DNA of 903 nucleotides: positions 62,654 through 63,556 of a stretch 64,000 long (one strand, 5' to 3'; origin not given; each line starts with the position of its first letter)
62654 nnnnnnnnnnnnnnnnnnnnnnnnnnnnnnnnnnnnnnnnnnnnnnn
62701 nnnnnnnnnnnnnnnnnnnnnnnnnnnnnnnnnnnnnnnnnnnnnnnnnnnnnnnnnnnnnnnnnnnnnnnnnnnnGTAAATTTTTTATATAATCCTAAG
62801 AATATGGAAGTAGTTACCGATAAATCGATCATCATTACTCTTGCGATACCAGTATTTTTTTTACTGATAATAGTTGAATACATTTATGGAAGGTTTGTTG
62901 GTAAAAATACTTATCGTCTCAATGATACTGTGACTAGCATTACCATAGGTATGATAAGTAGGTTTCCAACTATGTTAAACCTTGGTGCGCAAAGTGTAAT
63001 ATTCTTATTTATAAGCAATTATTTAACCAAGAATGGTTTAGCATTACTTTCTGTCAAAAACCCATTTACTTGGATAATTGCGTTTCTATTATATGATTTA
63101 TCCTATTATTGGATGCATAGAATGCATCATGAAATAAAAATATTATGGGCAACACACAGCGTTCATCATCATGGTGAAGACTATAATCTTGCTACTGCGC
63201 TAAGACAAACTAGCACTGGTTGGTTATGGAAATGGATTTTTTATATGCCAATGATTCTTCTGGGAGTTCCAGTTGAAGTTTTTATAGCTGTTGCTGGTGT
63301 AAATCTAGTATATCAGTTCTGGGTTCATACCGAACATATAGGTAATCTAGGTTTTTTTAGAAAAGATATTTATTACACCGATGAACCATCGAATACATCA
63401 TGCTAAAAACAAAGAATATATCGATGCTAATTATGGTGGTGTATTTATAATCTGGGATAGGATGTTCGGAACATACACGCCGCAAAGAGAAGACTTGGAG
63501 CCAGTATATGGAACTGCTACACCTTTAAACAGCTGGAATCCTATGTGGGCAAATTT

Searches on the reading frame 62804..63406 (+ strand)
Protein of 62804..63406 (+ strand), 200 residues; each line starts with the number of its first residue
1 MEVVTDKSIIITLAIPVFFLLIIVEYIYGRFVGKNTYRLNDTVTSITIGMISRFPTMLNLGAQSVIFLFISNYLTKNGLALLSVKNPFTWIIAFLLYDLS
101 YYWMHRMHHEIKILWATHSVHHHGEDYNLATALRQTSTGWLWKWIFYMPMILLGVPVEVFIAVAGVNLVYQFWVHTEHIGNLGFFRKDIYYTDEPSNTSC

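Call 51: search_protein_families(library=pfam, proteins=[window:62804-63406:+], max_evalue=0.000001)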
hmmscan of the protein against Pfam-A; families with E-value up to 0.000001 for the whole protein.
window:62804-63406:+ (200 aa): 1 family
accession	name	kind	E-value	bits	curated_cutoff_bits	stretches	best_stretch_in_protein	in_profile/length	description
PF04116.19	FA_hydroxylase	-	4.8e-16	59.8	31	1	90-189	1-100/132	Fatty acid hydroxylase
